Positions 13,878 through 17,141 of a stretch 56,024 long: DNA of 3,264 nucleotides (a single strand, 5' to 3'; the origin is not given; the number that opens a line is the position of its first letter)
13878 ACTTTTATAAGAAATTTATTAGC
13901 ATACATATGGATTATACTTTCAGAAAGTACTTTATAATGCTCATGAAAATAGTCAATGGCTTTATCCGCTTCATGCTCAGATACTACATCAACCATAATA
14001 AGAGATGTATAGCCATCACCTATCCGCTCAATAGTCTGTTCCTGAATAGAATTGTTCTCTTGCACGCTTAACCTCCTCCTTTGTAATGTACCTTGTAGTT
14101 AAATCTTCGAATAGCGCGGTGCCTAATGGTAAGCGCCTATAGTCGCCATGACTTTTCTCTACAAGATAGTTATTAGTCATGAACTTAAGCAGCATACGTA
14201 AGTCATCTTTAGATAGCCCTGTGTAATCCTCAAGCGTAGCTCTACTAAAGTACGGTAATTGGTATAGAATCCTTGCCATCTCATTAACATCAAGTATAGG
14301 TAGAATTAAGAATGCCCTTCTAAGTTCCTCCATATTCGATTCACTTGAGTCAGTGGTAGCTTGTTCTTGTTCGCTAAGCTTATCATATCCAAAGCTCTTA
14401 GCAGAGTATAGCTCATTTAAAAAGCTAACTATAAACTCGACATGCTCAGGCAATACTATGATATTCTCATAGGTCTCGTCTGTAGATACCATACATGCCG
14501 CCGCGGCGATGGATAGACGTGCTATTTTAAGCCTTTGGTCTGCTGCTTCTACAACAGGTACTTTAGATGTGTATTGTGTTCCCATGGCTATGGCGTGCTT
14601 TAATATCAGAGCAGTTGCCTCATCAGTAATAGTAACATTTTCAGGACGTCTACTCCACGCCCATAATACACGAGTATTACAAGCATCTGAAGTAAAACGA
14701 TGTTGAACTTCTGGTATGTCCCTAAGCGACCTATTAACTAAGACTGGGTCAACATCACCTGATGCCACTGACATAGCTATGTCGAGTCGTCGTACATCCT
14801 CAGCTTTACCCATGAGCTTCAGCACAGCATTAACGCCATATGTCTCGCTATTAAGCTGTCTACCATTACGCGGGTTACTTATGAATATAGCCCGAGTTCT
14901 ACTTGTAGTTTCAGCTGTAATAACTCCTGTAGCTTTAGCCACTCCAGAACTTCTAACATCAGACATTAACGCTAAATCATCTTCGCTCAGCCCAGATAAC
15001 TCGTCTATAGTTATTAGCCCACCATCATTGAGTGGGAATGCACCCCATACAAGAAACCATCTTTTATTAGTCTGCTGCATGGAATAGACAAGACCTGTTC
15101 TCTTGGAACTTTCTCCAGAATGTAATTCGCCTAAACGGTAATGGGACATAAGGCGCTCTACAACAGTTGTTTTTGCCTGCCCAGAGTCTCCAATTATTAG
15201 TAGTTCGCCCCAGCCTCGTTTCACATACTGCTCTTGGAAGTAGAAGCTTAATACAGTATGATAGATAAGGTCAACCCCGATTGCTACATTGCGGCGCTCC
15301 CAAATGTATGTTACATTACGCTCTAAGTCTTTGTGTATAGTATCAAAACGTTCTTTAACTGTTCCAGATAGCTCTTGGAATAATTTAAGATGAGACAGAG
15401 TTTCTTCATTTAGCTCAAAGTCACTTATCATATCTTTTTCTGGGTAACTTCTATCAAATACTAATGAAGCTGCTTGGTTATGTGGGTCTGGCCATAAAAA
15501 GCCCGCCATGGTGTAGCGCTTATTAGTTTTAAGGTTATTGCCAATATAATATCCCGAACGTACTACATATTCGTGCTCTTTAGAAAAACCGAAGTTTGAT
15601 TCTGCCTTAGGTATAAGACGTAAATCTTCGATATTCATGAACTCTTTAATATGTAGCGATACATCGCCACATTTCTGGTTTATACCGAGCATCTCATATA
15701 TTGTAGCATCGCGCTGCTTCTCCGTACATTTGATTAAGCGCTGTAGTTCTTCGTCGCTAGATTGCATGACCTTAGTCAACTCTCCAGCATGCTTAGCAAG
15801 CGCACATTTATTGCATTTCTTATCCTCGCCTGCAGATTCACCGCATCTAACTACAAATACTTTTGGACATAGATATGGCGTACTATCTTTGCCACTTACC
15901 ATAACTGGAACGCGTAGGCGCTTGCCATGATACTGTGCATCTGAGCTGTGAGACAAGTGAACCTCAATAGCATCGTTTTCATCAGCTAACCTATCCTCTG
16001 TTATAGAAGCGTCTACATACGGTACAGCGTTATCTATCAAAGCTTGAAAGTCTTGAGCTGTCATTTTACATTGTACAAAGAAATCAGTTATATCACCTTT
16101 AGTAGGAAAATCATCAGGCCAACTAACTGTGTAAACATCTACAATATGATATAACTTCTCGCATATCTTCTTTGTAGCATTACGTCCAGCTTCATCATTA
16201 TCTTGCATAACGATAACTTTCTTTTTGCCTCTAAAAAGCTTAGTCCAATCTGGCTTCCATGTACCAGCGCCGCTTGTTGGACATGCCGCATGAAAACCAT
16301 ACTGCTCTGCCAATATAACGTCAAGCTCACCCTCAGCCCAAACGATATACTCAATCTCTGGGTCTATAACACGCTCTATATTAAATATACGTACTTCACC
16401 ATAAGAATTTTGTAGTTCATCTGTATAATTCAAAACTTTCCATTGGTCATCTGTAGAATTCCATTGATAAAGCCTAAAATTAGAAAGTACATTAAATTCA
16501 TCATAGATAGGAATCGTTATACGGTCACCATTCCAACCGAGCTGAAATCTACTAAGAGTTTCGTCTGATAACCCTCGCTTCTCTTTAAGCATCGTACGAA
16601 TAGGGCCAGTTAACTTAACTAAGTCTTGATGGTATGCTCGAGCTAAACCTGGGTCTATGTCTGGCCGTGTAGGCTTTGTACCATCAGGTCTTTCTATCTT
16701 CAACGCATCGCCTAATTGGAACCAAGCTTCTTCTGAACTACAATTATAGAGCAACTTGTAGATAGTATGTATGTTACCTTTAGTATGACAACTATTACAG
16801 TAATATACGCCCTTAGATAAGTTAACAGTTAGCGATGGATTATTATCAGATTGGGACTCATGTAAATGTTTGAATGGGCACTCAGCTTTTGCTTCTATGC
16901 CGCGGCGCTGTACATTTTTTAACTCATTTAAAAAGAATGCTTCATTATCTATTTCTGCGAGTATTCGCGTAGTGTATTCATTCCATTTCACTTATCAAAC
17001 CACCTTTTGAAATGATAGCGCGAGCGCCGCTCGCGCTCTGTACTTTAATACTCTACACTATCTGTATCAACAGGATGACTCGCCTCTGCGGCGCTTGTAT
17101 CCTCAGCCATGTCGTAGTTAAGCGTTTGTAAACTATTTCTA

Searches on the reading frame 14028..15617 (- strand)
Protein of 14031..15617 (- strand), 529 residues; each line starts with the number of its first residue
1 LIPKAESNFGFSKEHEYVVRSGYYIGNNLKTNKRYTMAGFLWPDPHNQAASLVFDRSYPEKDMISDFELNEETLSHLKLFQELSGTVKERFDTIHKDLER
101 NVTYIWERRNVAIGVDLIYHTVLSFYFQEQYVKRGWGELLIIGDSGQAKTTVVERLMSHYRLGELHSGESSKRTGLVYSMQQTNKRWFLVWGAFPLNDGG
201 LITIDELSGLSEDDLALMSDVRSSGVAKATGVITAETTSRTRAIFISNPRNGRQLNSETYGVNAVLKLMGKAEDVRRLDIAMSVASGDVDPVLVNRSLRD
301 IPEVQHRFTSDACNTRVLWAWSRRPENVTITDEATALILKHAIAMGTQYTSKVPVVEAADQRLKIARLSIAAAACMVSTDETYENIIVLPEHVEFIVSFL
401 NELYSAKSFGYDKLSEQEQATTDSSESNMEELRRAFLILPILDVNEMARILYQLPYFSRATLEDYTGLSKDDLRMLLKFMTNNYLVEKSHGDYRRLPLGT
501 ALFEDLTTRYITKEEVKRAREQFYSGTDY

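Call 51: find_homologous_proteins(query=window:14031-15617:-, max_evalue=0.00001)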
Query seq(529 aa) (529 aa): 118 proteins with E <= 0.00001 among 8000 candidates.
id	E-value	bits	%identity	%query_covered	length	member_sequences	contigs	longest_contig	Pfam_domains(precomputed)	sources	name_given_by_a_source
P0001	2.6e-282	955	78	100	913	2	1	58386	PF13155.13,PF00493.30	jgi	jgi:hypothetical protein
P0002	3.6e-282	954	78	100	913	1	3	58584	PF13155.13,PF00493.30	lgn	-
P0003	8.7e-282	953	77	100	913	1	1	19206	PF13155.13,PF00493.30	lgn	-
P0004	3.3e-275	932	77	100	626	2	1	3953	PF00493.30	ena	-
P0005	5.2e-272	921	74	100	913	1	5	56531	PF13155.13,PF00493.30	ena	-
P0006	1.6e-269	913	75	100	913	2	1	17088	PF13155.13,PF00493.30,PF01751.29,PF13362.13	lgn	-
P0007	8.1e-268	907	74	100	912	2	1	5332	PF13155.13,PF13662.13,PF00493.30,PF01751.29,PF13362.13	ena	-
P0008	1.1e-254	864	70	100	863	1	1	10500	PF13155.13,PF00493.30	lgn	-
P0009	1.8e-254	863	70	99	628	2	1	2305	PF00493.30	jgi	jgi:hypothetical protein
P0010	5.7e-254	861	69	100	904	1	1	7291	PF13155.13,PF00493.30,PF13362.13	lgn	-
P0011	5.9e-251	852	69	100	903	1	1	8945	PF13155.13,PF00493.30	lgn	-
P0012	1.6e-250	850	76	92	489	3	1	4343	PF00493.30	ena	-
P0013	7.5e-249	845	74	93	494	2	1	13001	PF00493.30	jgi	-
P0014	5.4e-247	838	67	100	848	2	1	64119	PF13155.13,PF00493.30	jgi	jgi:5S rRNA maturation endonuclease (ribonuclease M5)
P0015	1.1e-246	837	77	89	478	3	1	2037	PF00493.30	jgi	jgi:hypothetical protein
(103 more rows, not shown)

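Call 62: predict_structure(alignment_id=A3)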
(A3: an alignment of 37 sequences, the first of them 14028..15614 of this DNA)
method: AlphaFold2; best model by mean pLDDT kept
length: 528 residues; sequences in the alignment: 37
mean_pLDDT: 87.3   pTM: 0.79
mean pLDDT of the five models: 87.3, 86.4, 85.7, 85.3, 84.8
residues with pLDDT >= 90: 262; 70-90: 233; 50-70: 15; < 50: 18
segments of 3 or more residues with pLDDT < 50: 1-16
pLDDT, mean of each block of 10 residues (from residue 1): 28 48 78 80 78 84 86 95 94 96 92 98 96 95 92 96 84 75 82 88 91 85 86 87 93 82 91 93 87 85 94 97 97 98 92 89 98 96 97 98 92 84 83 89 90 90 89 90 85 89 90 87 64
secondary structure, 60 per line:
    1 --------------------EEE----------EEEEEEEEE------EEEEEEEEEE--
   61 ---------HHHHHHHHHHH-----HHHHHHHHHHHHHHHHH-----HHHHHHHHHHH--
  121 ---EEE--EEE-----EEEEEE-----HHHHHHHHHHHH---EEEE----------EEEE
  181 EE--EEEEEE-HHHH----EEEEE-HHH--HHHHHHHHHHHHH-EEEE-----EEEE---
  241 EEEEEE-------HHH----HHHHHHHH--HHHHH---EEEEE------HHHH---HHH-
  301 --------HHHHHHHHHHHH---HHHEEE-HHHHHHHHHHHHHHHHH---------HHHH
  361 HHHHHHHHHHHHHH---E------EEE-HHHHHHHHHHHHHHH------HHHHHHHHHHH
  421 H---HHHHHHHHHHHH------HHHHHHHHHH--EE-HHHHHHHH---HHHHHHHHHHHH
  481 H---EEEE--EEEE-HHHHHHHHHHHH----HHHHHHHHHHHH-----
elements in order: E21-23 E34-42 E49-58 H70-80 H86-102 H108-118 E124-126 E129-131 E137-142 H148-159 E163-166 E177-182 E185-190 H192-195 E200-204 H211-223 E225-228 E234-237 E241-246 H261-268 H271-275 E279-283 H290-293 H309-320 E327-329 H331-347 H357-374 E385-387 H389-403 H410-421 H425-436 H443-452 H458-465 H469-481 E485-488 E491-494 H496-507 H512-523

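Call 64: fold_search(model_id=the predicted structure, library=pdb)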
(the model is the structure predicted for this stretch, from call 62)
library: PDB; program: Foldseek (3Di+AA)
matches with E <= 10: 1720; with E <= 0.001: 562
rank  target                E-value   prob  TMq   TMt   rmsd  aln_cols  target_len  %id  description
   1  8x7u_C                1.6e-17  1.00  0.58  0.48   7.9       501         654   19  MCM in complex with dsDNA in presence of ATP. (released 2024-01-17)
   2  8x7t_B                4.0e-17  1.00  0.55  0.45   8.1       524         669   17  MCM in the Apo state. (released 2024-01-17)
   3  8x7u_B                5.4e-17  1.00  0.56  0.47   7.8       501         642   18  MCM in complex with dsDNA in presence of ATP. (released 2024-01-17)
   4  8w0e_6                1.0e-16  1.00  0.51  0.46   5.3       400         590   18  Cryo-EM structure of a human MCM2-7 single hexamer on dsDNA (released 2024-10-02)
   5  9e2x_5                1.1e-16  1.00  0.50  0.42   9.5       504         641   16  Cryo-EM structure of yeast CMG helicase stalled at G4-containing DNA template, state 2 (released 2025-03-19)
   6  9nuk_A                1.5e-16  1.00  0.56  0.50   4.9       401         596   19  SsoPfMCM:DNA class 2a from merged particles (released 2026-03-25)
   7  8ouw_6                2.1e-16  1.00  0.53  0.41   8.7       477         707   17  Cryo-EM structure of CMG helicase bound to TIM-1/TIPN-1 and homodimeric DNSN-1 on fork DNA (Caenorhabditis elegans) (released 2023-08-16)
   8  8ouw_4                2.9e-16  1.00  0.54  0.47   6.1       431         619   17  Cryo-EM structure of CMG helicase bound to TIM-1/TIPN-1 and homodimeric DNSN-1 on fork DNA (Caenorhabditis elegans) (released 2023-08-16)
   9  8x7t_D                3.2e-16  1.00  0.57  0.46   8.2       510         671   18  MCM in the Apo state. (released 2024-01-17)
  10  8rif_7                3.5e-16  1.00  0.54  0.40   8.4       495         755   15  Cryo-EM structure of the MCM double hexamer loaded onto dsDNA. (released 2025-01-01)
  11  8s0a_5                4.0e-16  1.00  0.51  0.41   9.6       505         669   14  H. sapiens MCM2-7 hexamer bound to double stranded DNA (released 2024-10-02)
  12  8kg6_5                5.4e-16  1.00  0.52  0.41  10.3       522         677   15  Yeast replisome in state I (released 2023-12-06)
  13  8xgc_5                5.4e-16  1.00  0.52  0.42  10.1       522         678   16  Structure of yeast replisome associated with FACT and histone hexamer, Composite map (released 2024-02-14)
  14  8b9d_4                5.4e-16  1.00  0.48  0.38   9.8       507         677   16  Human replisome bound by Pol Alpha (released 2023-08-09)
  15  7pmk_5                5.7e-16  1.00  0.53  0.43  10.0       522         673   15  S. cerevisiae replisome-SCF(Dia2) complex bound to double-stranded DNA (conformation I) (released 2021-11-10)
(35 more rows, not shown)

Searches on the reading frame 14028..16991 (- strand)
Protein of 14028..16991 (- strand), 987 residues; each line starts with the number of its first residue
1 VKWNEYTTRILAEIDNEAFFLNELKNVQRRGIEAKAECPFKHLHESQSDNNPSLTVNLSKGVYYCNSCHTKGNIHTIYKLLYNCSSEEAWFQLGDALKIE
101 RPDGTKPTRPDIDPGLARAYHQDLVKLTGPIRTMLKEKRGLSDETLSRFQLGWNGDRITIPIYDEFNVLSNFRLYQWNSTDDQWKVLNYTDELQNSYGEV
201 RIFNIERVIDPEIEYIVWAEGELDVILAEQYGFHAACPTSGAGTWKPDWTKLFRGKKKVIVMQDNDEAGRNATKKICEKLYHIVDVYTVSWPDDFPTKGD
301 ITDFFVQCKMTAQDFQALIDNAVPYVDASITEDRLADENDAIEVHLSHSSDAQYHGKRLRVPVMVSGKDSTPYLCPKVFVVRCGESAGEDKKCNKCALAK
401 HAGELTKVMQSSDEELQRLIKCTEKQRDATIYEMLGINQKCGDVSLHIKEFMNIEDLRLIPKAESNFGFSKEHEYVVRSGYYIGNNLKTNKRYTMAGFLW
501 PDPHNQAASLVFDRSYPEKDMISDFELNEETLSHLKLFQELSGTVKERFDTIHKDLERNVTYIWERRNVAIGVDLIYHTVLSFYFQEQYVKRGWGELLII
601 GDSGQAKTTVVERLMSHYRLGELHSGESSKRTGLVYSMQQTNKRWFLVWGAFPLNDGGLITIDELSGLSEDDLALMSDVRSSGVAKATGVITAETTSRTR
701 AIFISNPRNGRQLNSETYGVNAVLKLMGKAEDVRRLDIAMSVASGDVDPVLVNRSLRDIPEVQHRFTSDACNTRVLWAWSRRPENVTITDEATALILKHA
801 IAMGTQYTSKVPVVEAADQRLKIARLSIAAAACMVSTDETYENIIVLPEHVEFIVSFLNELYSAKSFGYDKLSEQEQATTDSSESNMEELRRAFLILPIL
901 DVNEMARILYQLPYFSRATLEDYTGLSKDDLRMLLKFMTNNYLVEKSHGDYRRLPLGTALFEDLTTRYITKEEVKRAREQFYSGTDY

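Call 8: search_protein_families(library=pfam, proteins=[window:14028-16991:-], max_evalue=0.01)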
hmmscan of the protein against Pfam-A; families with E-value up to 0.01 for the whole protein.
window:14028-16991:- (987 aa): 6 families
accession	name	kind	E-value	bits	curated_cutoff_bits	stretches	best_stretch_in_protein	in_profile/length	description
PF00493.29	MCM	-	1.9e-12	47.2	23.3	1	562-720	25-186/224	MCM P-loop domain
PF13155.12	Toprim_2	-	5.7e-09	36.7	22.1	1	219-293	3-80/88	Toprim-like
PF01807.25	Zn_ribbon_DnaG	-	1.5e-07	31.5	24.9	1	25-101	23-93/98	CHC2 zinc finger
PF01751.28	Toprim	-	3.4e-06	27.6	23.1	1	219-282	5-82/96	Toprim domain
PF13662.12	Toprim_4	-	0.0017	19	25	1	219-280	6-74/85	Toprim domain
PF13362.12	Toprim_3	-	0.0036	18.1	27.2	0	234-307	22-91/95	Toprim domain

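Call 34: search_dna_similar(query=window:14028-16991:-, collection=phages, mode=protein, max_rows=15)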
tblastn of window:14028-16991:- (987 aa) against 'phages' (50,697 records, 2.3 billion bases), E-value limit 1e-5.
Records with a match: 104; places in all: 105; records where one place covers at least 80% of the query: 48.
Best place of each record, by identity: <60% 104.
By first word of the organism name: Microbacterium 36; Propionibacterium 25; Bacillus 10; Gordonia 9; Cutibacterium 7; Synechococcus 4; Arthrobacter 2; Caudoviricetes 2; Paenibacillus 2; Mycobacterium 2; and 4 more.
By host as written in the record: Microbacterium foliorum NRRL B-24224 25; Microbacterium foliorum NRRL B-24224 SEA 11; Cutibacterium acnes 10; Propionibacterium acnes 8; Gordonia rubripertincta NRRL B-16540 7; - 5; Propionibacterium acnes ATCC 6919 4; Bacillus subtilis KCCM12150 2; and 24 more.
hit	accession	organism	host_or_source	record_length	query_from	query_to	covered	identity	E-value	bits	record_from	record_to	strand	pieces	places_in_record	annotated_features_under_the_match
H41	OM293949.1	Weizmannia phage Youna2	Weizmannia coagulans KACC 15983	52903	24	922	91%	30.8%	4e-113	391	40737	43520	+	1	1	DNA primase small subunit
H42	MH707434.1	Bacillus phage BSP19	Bacillus subtilis KACC 17797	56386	32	894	87%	30.8%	7e-106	369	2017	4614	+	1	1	putative DNA primase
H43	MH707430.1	Bacillus phage BSP7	Bacillus subtilis ATCC 21336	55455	32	894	87%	30.8%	1e-105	369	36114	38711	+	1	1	putative DNA primase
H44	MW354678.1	Bacillus phage BSTP12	Bacillus subtilis BSC16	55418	32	894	87%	30.5%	9e-106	369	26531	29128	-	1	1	BSTP12_050: DNA primase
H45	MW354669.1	Bacillus phage BSTP5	Bacillus subtilis BSC21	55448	32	894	87%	30.5%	9e-106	369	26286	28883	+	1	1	DNA primase small subunit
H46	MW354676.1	Bacillus phage BSTP8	Bacillus subtilis KCCM12150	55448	32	894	87%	30.5%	9e-106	369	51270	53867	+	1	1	BSTP8_078: DNA primase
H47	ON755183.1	Microbacterium phage Sparcetus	Microbacterium foliorum NRRL B-24224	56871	33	875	85%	30.1%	4e-95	337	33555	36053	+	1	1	51: DNA primase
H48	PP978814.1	Microbacterium phage Ajin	Microbacterium foliorum NRRL B-24224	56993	33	875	85%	30.1%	4e-95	337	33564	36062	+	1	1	51: DNA primase/helicase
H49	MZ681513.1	Microbacterium phage TinyMiny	Microbacterium foliorum NRRL B-24224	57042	33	875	85%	30.1%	4e-95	337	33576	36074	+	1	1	51: DNA primase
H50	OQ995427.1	Microbacterium phage RikSengupta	Microbacterium foliorum NRRL B-24224 SEA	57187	33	875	85%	30.1%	4e-95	337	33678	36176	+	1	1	51: DNA primase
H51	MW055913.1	Arthrobacter phage Wollypog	Arthrobacter globiformis B-2979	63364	38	964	94%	27.3%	2e-91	326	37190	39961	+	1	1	50: DNA primase/helicase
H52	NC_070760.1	Arthrobacter phage Wollypog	Arthrobacter globiformis B-2979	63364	38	964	94%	27.3%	2e-91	326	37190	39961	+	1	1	50: DNA primase/helicase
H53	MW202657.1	Caudoviricetes sp.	Manatee Spring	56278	3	966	98%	26.2%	6e-91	325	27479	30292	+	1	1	DNA directed DNA polymerase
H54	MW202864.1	Caudoviricetes sp.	Manatee Spring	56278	3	966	98%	26.2%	6e-91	325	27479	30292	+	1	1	DNA directed DNA polymerase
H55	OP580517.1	Microbacterium phage Hager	Microbacterium foliorum NRRL B-24224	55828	33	873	85%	30.0%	2e-98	347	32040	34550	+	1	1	48: DNA primase/helicase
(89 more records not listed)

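Call 45: search_solved_structures(query=window:14028-16991:-, max_evalue=1, show_alignments=0)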
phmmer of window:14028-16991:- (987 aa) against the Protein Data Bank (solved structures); distinct sequences matched with E-value up to 1: 52.
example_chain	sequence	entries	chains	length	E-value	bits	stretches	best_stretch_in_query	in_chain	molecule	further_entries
4r7y_A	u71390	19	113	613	4.5e-10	41.2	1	521-711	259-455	Minichromosome maintenance protein MCM, Cell division control protein 21 | Minichromosome maintenance protein MCM,DNA helicase | Minichromosome maintenance prot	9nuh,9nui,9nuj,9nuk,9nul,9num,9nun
3f9v_A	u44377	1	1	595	3.3e-09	38.4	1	592-841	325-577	Minichromosome maintenance protein MCM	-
6mii_A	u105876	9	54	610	3.6e-09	38.2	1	592-842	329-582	Minichromosome maintenance protein MCM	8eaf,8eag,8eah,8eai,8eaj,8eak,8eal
4fdg_B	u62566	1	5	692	3.8e-09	38.1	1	592-842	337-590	Minichromosome maintenance protein MCM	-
8x7t_D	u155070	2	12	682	6.6e-09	37.4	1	547-711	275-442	mini-chromosome maintenance complex 3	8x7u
6u0m_5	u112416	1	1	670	2.6e-08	35.4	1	592-719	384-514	Minichromosome maintenance protein 5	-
28vy_5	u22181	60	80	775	3.2e-08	35.1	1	592-719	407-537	Minichromosome maintenance protein 5 | Minichromosome Maintenance 5 | DNA replication licensing factor MCM5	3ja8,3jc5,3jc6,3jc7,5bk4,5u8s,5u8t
9gjp_5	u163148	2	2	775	3.4e-08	35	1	592-719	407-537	Minichromosome maintenance protein 5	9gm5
22vt_5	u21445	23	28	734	7.3e-08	33.9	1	590-711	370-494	DNA replication licensing factor MCM5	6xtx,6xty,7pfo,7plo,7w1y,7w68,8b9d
9lxd_5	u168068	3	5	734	7.3e-08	33.9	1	590-711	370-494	DNA replication licensing factor MCM5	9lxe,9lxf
9caq_5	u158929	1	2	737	7.4e-08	33.9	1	590-711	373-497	DNA replication licensing factor MCM5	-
8q6o_D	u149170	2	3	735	9.2e-08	33.6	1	590-711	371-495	DNA replication licensing factor mcm5-A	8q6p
8q67_A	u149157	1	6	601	2e-07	32.4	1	596-711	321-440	DNA helicase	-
8ouw_5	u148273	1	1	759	3.6e-07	31.6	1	590-711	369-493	DNA replication licensing factor mcm-5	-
6raw_5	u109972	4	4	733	2.3e-06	28.9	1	590-711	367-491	DNA replication licensing factor Mcm5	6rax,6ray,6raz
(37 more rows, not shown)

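Call 48: find_related_loci(query=window:14028-16991:-, collection=viral_contigs, flank=1000)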
Query window:14028-16991:- (987 aa) in viral_contigs; peptide patterns used: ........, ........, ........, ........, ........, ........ (x = any residue, [..] = any of these).
39 stretches matched a pattern; 36 encode a relative of the query (tblastn E <= 1e-3); 36 distinct loci.
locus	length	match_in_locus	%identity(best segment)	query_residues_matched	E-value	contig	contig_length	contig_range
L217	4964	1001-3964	75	1-986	0e+0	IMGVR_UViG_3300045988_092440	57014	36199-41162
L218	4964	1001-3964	74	1-986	0e+0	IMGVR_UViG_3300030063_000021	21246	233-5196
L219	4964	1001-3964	74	1-986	0e+0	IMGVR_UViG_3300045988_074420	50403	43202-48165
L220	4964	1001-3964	74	1-986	0e+0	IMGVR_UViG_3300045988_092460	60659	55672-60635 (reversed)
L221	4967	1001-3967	73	1-987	0e+0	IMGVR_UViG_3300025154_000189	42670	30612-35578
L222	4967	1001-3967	73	1-987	0e+0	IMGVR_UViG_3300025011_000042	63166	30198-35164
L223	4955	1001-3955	74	1-983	0e+0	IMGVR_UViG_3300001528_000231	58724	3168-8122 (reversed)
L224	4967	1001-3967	72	1-987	0e+0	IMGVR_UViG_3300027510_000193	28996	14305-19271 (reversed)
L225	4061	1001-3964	72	1-987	0e+0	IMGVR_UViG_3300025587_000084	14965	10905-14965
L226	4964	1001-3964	72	1-987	0e+0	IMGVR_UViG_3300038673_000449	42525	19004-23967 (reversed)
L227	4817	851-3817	73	1-987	0e+0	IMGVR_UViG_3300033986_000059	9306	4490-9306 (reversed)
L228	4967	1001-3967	73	1-987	0e+0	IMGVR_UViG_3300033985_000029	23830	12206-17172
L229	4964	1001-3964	71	1-987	0e+0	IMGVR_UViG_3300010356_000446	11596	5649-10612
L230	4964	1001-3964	72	1-987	0e+0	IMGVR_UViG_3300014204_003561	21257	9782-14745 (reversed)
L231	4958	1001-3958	72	1-984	0e+0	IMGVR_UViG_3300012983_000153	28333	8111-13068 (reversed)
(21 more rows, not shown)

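Call 83: search_protein_families(library=phrogs, proteins=[window:14028-16991:-], max_evalue=0.001)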
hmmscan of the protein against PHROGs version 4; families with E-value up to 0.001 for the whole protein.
window:14028-16991:- (987 aa): 11 families
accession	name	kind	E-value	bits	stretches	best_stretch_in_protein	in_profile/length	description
phrog_18685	-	unknown function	5.8e-105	353.2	1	336-959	377-1009/1028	-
phrog_47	-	DNA, RNA and nucleotide metabolism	9e-36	124.8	1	20-329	34-340/947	DNA primase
phrog_6444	-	DNA, RNA and nucleotide metabolism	7e-27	95.5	2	24-155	26-162/577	DNA primase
phrog_239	-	DNA, RNA and nucleotide metabolism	2.3e-24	87.4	1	31-332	38-322/801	DNA primase/helicase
phrog_849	-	DNA, RNA and nucleotide metabolism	2.2e-12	47.7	1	138-304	155-327/435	DNA primase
phrog_10371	-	DNA, RNA and nucleotide metabolism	8.9e-11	41.7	1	589-717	321-452/683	DNA helicase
phrog_6088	-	DNA, RNA and nucleotide metabolism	4.6e-08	32.9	1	213-307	187-282/772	DNA primase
phrog_11992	-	unknown function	2.8e-05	25.4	1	34-100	28-86/177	-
phrog_360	-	DNA, RNA and nucleotide metabolism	5.7e-05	24.2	1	34-80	30-70/133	DNA primase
phrog_18097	-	DNA, RNA and nucleotide metabolism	0.00015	22.4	1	26-129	25-122/199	DNA primase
phrog_2304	-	DNA, RNA and nucleotide metabolism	0.00016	22.8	1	47-81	40-74/133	DNA primase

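Call 94: search_protein_families(library=ncbifam, proteins=[window:14028-16991:-], max_evalue=0.01)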
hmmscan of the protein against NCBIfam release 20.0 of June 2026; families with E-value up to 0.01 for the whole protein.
window:14028-16991:- (987 aa): 3 families
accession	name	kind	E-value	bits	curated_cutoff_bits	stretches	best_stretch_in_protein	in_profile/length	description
TIGR01391.1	dnaG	equivalog_domain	2.4e-25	89.3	283.6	2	156-332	200-370/414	DNA primase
NF040949.1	minchrom_main_MCM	domain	1e-08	33.9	940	1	591-835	321-572/682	minichromosome maintenance protein MCM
NF005477.0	PRK07078.1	subfamily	2.1e-08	32.8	1014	1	195-319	174-297/759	hypothetical protein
